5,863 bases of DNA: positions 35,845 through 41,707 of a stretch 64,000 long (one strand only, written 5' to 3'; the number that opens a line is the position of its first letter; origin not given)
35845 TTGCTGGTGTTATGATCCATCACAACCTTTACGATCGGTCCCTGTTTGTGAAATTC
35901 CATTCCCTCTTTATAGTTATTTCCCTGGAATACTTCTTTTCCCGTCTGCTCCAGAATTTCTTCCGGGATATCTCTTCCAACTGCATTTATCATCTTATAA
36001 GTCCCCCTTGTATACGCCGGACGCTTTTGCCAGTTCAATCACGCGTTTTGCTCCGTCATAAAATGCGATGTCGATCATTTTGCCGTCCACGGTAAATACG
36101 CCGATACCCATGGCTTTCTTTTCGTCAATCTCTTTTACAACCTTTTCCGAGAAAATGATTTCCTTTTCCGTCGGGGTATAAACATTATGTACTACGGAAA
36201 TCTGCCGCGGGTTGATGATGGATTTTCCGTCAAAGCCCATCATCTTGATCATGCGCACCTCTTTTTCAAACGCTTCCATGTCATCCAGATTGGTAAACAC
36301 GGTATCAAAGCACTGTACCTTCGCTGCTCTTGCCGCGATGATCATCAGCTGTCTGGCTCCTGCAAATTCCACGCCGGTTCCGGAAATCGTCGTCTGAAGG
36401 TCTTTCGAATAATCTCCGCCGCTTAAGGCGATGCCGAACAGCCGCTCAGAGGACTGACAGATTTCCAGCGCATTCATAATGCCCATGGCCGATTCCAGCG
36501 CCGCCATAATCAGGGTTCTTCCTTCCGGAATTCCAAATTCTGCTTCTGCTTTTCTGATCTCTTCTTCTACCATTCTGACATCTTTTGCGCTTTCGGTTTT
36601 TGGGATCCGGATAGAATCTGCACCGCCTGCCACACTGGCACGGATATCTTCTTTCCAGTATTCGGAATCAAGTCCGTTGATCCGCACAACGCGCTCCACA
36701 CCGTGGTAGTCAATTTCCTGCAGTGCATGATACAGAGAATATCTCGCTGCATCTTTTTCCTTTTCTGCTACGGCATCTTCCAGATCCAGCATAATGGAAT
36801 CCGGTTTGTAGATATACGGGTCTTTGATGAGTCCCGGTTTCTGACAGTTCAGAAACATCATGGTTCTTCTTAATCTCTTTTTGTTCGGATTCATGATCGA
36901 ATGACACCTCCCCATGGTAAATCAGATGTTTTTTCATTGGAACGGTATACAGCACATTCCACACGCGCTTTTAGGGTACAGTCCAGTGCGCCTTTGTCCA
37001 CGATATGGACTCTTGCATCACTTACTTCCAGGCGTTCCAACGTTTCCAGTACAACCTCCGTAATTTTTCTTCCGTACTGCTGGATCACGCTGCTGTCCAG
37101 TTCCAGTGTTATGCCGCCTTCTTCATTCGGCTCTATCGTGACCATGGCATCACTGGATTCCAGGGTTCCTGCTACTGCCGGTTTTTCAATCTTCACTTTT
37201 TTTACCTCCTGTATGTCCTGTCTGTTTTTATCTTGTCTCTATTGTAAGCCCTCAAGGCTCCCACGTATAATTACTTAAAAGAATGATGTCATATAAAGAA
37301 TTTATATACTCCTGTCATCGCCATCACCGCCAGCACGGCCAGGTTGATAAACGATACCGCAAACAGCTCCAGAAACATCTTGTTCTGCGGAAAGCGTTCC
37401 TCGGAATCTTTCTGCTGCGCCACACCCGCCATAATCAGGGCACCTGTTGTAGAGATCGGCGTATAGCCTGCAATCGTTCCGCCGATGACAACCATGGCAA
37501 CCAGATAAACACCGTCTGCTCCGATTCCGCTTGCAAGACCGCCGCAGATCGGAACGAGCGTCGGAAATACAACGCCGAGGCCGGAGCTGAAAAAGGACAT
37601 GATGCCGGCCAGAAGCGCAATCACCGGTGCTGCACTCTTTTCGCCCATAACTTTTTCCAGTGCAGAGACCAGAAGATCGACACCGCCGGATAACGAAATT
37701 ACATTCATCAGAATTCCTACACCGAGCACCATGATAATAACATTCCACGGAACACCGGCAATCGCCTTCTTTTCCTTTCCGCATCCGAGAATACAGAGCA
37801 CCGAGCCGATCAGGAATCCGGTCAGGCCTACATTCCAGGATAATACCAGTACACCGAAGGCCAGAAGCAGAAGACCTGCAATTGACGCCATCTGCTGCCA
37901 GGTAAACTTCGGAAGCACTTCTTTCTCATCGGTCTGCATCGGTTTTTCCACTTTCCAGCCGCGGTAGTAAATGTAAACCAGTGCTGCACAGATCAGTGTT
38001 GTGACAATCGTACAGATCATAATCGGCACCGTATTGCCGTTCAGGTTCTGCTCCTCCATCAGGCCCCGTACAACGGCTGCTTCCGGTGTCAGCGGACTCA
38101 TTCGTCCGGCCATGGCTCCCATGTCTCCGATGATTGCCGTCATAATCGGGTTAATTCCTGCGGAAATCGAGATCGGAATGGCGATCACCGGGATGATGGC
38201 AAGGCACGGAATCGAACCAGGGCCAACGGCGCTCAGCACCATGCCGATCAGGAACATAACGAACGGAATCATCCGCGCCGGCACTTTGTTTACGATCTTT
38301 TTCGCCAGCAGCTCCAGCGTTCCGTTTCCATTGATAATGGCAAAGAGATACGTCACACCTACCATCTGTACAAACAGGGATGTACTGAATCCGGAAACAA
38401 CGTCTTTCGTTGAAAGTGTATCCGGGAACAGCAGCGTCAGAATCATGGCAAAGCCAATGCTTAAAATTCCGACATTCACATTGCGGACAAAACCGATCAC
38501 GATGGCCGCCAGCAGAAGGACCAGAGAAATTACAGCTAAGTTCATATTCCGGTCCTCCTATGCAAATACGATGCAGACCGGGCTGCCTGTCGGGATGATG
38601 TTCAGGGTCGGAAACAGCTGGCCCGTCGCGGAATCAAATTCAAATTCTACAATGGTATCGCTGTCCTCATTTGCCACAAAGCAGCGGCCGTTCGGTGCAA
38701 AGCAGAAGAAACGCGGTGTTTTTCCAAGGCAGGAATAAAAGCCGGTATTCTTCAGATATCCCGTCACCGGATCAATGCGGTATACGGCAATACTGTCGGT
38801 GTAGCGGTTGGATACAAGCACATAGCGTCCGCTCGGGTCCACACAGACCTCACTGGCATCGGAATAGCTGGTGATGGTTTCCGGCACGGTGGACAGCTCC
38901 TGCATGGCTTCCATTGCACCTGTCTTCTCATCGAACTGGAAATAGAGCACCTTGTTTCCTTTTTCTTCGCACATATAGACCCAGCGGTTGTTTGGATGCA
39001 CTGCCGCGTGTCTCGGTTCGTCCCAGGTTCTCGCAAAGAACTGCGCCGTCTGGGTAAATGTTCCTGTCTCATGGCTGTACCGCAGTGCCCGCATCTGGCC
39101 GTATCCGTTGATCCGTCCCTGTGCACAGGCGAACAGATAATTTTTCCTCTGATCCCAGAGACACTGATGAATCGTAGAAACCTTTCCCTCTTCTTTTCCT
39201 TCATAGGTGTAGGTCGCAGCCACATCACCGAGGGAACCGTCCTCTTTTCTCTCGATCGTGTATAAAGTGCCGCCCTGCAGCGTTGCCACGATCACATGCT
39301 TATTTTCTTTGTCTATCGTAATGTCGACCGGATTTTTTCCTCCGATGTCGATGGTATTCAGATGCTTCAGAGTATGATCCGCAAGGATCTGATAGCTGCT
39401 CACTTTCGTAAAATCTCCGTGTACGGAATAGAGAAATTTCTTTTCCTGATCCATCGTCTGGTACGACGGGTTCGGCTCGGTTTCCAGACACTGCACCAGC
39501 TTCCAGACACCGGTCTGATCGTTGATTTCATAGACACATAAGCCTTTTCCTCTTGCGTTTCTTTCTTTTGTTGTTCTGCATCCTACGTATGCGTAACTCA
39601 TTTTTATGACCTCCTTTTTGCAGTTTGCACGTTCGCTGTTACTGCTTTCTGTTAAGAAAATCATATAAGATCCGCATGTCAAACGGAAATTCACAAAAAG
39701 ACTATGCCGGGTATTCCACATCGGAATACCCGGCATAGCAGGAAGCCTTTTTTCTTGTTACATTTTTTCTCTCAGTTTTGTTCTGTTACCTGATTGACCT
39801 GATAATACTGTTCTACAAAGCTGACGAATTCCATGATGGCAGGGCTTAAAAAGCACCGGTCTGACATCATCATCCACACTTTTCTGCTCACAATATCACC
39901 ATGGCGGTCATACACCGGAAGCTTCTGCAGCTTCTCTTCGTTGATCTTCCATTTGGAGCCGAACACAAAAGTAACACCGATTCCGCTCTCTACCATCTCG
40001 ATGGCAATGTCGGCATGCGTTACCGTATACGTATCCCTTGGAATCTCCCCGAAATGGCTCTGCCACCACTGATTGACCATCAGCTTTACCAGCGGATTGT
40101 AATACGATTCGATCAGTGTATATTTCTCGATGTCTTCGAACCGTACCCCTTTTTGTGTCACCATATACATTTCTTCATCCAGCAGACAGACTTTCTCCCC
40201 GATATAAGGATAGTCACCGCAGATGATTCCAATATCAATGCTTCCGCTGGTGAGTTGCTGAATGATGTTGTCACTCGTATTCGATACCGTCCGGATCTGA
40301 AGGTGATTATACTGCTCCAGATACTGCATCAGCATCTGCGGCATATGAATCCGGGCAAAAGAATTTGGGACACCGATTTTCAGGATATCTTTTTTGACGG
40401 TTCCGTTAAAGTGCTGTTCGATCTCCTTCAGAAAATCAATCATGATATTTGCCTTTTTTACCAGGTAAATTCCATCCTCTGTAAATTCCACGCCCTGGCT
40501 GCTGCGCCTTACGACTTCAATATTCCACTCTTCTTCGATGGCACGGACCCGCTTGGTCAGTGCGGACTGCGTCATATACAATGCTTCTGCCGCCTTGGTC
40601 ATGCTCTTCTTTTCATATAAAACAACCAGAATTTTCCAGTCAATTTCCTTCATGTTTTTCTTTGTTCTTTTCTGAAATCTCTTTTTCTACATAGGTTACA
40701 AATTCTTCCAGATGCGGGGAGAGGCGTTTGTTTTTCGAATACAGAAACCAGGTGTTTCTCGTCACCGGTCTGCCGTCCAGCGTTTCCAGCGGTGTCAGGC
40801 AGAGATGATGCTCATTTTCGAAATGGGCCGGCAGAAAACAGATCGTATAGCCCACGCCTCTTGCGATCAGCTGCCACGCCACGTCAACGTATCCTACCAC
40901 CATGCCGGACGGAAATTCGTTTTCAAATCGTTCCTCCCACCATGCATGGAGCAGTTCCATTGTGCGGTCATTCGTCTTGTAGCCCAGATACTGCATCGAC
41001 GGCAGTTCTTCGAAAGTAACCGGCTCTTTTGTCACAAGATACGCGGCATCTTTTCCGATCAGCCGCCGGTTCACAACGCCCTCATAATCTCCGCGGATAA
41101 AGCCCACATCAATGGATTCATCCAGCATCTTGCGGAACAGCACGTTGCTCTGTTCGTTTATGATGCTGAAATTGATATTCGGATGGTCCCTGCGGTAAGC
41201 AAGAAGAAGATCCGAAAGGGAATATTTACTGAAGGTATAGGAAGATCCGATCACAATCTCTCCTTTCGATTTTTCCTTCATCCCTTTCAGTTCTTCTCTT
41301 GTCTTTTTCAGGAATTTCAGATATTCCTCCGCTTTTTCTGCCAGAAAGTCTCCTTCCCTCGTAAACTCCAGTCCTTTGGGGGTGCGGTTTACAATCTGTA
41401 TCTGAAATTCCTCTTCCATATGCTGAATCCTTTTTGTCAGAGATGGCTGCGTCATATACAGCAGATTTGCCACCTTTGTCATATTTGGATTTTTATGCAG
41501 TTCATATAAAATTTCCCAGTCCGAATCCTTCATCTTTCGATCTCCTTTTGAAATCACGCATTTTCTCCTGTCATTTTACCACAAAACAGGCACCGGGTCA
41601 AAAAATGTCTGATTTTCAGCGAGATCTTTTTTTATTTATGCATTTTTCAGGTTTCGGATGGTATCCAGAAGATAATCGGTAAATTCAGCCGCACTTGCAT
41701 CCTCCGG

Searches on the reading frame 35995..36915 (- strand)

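Call 79: search_protein_families(library=pfam, proteins=[window:35995-36915:-], max_evalue=0.00001)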
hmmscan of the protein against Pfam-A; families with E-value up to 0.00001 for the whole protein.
window:35995-36915:- (306 aa): 2 families
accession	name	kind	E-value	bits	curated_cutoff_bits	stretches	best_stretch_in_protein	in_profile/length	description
PF03328.21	HpcH_HpaI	-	2.5e-66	223.5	25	1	17-236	1-221/221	HpcH/HpaI aldolase/citrate lyase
PF15617.12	C-C_Bond_Lyase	-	7.2e-12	45.5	28.4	1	211-301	233-320/320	C-C_Bond_Lyase of the TIM-Barrel fold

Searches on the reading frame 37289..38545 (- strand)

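Call 80: search_protein_families(library=pfam, proteins=[window:37289-38545:-], max_evalue=0.00001)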
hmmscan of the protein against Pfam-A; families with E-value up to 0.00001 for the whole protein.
window:37289-38545:- (418 aa): 2 families
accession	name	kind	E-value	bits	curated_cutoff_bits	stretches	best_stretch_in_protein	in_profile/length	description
PF07158.17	MatC_N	-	1.3e-30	106.8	23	1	1-147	1-148/149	Dicarboxylate carrier protein MatC N-terminus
PF03600.22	CitMHS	-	4.1e-17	62.7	31.9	1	27-351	11-332/336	Citrate transporter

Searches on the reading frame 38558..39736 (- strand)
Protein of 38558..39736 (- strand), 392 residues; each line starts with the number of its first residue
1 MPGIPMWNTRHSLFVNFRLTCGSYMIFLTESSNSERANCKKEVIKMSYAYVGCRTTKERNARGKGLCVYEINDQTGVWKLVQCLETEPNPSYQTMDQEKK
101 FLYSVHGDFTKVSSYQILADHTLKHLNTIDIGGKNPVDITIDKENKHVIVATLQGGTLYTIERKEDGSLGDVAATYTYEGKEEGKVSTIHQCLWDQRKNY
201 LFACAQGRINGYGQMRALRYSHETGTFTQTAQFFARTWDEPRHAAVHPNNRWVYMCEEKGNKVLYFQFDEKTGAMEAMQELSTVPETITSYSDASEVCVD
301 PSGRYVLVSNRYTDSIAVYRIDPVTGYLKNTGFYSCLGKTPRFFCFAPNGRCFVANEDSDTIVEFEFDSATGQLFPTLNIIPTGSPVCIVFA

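Call 80: search_protein_families(library=pfam, proteins=[window:38558-39736:-], max_evalue=0.00001)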
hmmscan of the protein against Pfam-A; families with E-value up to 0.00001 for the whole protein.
window:38558-39736:- (392 aa): 1 family
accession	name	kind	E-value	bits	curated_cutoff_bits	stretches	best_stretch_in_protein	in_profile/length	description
PF10282.15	Lactonase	-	2.5e-67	227.9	21.7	1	49-391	2-344/344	Lactonase, 7-bladed beta-propeller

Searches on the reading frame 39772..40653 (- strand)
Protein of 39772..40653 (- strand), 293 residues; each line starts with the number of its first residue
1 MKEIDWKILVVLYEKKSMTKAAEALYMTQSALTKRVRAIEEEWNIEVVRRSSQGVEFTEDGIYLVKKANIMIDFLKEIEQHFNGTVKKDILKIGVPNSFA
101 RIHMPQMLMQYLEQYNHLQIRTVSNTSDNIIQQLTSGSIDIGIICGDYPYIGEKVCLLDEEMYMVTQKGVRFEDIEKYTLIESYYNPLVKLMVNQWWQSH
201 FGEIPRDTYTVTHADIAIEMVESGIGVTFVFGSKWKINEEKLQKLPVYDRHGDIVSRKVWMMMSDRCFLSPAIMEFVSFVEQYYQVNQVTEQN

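Call 80: search_protein_families(library=pfam, proteins=[window:39772-40653:-], max_evalue=0.00001)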
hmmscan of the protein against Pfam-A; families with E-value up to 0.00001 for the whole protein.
window:39772-40653:- (293 aa): 2 families
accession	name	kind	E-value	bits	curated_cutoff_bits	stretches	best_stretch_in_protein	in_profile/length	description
PF03466.25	LysR_substrate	-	2.2e-23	83.2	28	1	91-283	8-207/209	LysR substrate binding domain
PF00126.33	HTH_1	-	2.1e-14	53.6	26.6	1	6-61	4-59/60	Bacterial regulatory helix-turn-helix protein, lysR family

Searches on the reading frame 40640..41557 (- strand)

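Call 80: search_protein_families(library=pfam, proteins=[window:40640-41557:-], max_evalue=0.00001)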
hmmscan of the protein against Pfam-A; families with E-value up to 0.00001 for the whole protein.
window:40640-41557:- (305 aa): 2 families
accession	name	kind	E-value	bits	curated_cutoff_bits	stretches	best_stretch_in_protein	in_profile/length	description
PF03466.25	LysR_substrate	-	1.2e-20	74.2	28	1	96-292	3-206/209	LysR substrate binding domain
PF00126.33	HTH_1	-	2.1e-11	44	26.6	1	13-69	3-59/60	Bacterial regulatory helix-turn-helix protein, lysR family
